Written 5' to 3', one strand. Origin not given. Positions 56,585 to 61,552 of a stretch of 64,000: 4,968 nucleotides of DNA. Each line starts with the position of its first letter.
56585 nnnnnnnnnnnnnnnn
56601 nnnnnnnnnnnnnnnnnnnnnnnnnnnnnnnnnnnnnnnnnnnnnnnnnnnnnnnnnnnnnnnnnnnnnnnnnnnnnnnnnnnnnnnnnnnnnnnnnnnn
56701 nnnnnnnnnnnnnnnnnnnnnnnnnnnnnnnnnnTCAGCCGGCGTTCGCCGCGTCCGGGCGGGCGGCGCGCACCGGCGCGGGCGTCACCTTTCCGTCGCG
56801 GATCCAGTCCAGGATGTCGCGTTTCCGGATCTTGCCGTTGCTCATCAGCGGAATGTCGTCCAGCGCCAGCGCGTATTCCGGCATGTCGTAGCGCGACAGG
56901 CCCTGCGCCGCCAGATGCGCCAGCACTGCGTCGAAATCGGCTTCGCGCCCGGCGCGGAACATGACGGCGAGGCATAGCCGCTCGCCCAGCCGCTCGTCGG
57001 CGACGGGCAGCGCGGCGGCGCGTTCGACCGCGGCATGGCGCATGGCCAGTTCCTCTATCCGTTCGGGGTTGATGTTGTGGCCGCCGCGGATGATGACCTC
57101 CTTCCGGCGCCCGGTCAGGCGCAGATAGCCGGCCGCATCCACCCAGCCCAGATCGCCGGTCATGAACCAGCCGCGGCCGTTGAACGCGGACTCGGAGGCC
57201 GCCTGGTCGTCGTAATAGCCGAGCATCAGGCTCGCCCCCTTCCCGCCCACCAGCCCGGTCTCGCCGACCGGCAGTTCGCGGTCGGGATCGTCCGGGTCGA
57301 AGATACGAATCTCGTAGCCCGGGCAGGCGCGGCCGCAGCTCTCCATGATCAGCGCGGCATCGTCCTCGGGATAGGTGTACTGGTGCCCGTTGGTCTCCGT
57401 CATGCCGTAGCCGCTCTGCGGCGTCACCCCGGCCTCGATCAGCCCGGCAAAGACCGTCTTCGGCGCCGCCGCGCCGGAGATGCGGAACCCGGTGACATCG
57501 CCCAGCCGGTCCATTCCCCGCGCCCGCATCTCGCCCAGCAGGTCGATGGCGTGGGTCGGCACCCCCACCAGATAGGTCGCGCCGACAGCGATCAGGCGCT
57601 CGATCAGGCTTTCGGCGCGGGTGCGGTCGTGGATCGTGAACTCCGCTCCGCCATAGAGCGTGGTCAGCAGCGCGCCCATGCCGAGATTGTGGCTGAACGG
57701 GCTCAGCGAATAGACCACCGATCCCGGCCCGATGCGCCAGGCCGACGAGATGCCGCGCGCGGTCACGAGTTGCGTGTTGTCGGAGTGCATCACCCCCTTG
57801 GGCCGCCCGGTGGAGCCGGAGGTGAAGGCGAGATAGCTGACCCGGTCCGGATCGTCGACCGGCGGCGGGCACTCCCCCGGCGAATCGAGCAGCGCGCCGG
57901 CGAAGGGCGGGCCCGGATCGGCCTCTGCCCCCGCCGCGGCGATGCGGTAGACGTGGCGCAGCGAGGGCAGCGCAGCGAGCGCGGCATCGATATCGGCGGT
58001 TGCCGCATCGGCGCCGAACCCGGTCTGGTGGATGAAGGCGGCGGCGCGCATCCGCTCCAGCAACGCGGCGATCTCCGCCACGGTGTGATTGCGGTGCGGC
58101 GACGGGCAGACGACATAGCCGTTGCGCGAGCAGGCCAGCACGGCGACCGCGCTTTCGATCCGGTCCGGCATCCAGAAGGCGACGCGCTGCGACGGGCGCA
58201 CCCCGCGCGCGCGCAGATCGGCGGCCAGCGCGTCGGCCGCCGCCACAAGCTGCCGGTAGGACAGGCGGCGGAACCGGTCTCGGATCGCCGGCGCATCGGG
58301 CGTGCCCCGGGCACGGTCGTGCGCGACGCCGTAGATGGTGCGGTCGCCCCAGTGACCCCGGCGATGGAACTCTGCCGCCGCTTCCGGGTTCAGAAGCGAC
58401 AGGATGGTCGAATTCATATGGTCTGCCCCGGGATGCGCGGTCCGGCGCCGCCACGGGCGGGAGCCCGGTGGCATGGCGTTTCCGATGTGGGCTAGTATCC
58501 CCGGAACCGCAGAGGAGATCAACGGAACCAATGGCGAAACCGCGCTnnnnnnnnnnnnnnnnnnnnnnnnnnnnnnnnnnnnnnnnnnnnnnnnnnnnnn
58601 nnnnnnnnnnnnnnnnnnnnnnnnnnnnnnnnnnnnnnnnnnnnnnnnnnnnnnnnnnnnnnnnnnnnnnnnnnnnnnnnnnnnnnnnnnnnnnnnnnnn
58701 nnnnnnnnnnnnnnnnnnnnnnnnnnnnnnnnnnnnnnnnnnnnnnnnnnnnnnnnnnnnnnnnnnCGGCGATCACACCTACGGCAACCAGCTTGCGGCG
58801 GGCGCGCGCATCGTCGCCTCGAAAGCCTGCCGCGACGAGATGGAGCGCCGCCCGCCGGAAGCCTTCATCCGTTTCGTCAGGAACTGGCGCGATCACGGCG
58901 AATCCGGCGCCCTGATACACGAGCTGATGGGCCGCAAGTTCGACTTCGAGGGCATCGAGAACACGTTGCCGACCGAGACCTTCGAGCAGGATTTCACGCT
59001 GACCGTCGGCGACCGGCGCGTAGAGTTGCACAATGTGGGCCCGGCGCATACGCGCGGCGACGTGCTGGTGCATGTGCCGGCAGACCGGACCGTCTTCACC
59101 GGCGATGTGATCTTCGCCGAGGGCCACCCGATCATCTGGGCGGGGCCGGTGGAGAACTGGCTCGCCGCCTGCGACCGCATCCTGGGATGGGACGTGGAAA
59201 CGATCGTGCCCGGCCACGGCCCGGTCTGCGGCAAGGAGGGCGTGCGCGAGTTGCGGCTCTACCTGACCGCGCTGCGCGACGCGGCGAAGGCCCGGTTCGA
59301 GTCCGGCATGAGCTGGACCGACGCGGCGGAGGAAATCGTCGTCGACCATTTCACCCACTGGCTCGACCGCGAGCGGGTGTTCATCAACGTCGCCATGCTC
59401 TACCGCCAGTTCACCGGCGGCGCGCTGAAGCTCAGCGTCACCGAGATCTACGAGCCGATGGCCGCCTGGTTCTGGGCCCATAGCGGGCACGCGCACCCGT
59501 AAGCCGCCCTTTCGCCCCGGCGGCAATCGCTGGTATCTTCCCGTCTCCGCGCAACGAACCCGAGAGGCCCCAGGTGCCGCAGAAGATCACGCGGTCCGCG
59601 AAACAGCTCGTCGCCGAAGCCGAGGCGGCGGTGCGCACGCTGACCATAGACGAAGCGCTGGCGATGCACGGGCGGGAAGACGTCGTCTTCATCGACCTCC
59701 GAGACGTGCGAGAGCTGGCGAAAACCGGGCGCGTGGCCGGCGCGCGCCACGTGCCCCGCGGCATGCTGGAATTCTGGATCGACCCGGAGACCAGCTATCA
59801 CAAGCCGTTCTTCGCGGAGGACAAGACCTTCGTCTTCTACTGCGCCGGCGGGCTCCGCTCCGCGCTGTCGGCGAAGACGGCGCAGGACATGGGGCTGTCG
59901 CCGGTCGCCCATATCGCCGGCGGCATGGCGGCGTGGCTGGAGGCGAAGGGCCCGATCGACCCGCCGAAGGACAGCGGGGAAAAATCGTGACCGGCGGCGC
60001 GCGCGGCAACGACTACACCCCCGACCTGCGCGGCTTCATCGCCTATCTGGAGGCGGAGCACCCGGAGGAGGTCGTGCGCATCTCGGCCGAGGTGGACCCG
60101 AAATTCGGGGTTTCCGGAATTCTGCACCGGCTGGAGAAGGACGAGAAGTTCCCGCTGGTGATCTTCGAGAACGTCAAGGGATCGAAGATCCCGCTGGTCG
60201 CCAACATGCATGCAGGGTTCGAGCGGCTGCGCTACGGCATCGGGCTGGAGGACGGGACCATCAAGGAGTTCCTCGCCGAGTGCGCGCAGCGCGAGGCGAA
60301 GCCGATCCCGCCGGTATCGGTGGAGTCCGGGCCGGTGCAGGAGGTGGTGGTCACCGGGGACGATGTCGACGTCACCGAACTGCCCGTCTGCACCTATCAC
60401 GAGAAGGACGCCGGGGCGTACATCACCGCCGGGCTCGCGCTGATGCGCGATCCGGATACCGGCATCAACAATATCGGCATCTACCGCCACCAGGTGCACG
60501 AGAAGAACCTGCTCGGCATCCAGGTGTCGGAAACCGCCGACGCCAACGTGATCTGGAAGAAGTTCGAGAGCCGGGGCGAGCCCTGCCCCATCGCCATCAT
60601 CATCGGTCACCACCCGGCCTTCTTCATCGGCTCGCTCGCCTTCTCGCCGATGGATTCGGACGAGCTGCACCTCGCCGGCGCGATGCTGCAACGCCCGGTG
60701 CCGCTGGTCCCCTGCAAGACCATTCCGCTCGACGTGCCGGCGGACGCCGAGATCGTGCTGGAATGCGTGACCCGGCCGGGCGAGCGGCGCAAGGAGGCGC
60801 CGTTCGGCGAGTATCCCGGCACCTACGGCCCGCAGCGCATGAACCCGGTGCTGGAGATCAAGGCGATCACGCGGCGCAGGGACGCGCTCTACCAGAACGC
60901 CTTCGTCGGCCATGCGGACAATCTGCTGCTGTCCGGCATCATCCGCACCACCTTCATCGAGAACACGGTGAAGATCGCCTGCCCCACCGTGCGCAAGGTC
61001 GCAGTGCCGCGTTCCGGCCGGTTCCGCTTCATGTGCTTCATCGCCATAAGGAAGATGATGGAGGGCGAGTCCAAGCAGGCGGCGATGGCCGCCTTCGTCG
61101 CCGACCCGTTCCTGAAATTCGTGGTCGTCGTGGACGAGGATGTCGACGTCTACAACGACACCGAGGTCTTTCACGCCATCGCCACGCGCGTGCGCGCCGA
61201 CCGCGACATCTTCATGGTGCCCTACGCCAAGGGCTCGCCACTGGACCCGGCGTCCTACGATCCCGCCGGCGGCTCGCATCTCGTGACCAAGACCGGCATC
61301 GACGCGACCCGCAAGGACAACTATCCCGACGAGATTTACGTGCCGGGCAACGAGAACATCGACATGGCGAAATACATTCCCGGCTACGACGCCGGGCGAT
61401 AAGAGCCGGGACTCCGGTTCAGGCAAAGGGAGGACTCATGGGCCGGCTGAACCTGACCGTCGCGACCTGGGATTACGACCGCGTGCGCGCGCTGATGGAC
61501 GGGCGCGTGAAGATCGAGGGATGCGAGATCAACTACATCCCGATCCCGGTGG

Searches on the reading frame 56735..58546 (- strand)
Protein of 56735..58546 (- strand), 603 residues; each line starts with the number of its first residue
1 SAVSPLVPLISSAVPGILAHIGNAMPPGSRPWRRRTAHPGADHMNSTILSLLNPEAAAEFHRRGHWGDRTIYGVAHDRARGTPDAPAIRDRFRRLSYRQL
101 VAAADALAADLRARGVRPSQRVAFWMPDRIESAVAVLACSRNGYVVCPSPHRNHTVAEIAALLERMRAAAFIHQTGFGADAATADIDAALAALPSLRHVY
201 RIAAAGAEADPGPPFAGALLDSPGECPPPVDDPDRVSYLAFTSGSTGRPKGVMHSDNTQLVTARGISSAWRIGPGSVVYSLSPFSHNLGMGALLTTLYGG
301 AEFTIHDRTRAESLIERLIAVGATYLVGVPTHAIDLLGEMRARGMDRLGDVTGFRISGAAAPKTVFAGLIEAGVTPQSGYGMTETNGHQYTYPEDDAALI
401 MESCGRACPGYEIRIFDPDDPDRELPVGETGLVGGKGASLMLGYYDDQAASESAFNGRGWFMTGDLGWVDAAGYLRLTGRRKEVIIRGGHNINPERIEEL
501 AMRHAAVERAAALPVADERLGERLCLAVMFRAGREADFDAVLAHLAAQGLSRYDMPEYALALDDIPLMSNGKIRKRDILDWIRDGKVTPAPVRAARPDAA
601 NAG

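Call 37: search_protein_families(library=pfam, proteins=[window:56735-58546:-], max_evalue=0.00001)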
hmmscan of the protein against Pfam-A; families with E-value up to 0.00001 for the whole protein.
window:56735-58546:- (603 aa): 2 families
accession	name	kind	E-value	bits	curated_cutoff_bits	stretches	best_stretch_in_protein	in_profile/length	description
PF00501.34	AMP-binding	-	3.8e-63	214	29.9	1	77-445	3-384/384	AMP-binding enzyme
PF13193.12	AMP-binding_C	-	1.1e-07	33.1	24.5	1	497-572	2-76/76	AMP-binding enzyme C-terminal domain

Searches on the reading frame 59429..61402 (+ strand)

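Call 37: search_protein_families(library=pfam, proteins=[window:59429-61402:+], max_evalue=0.00001)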
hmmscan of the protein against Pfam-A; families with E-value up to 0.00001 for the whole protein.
window:59429-61402:+ (657 aa): 3 families
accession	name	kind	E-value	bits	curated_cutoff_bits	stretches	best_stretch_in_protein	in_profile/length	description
PF01977.22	UbiD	-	1.8e-62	210.7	23.3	1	298-495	5-205/206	3-octaprenyl-4-hydroxybenzoate carboxy-lyase Rift-related domain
PF20696.2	UbiD_C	-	8.1e-31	107.1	24.2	1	501-626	3-127/127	3-octaprenyl-4-hydroxybenzoate carboxy-lyase C-terminal domain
PF20695.2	UbiD_N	-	8.4e-14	51.9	24.3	1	210-279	5-71/78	3-octaprenyl-4-hydroxybenzoate carboxy-lyase N-terminal domain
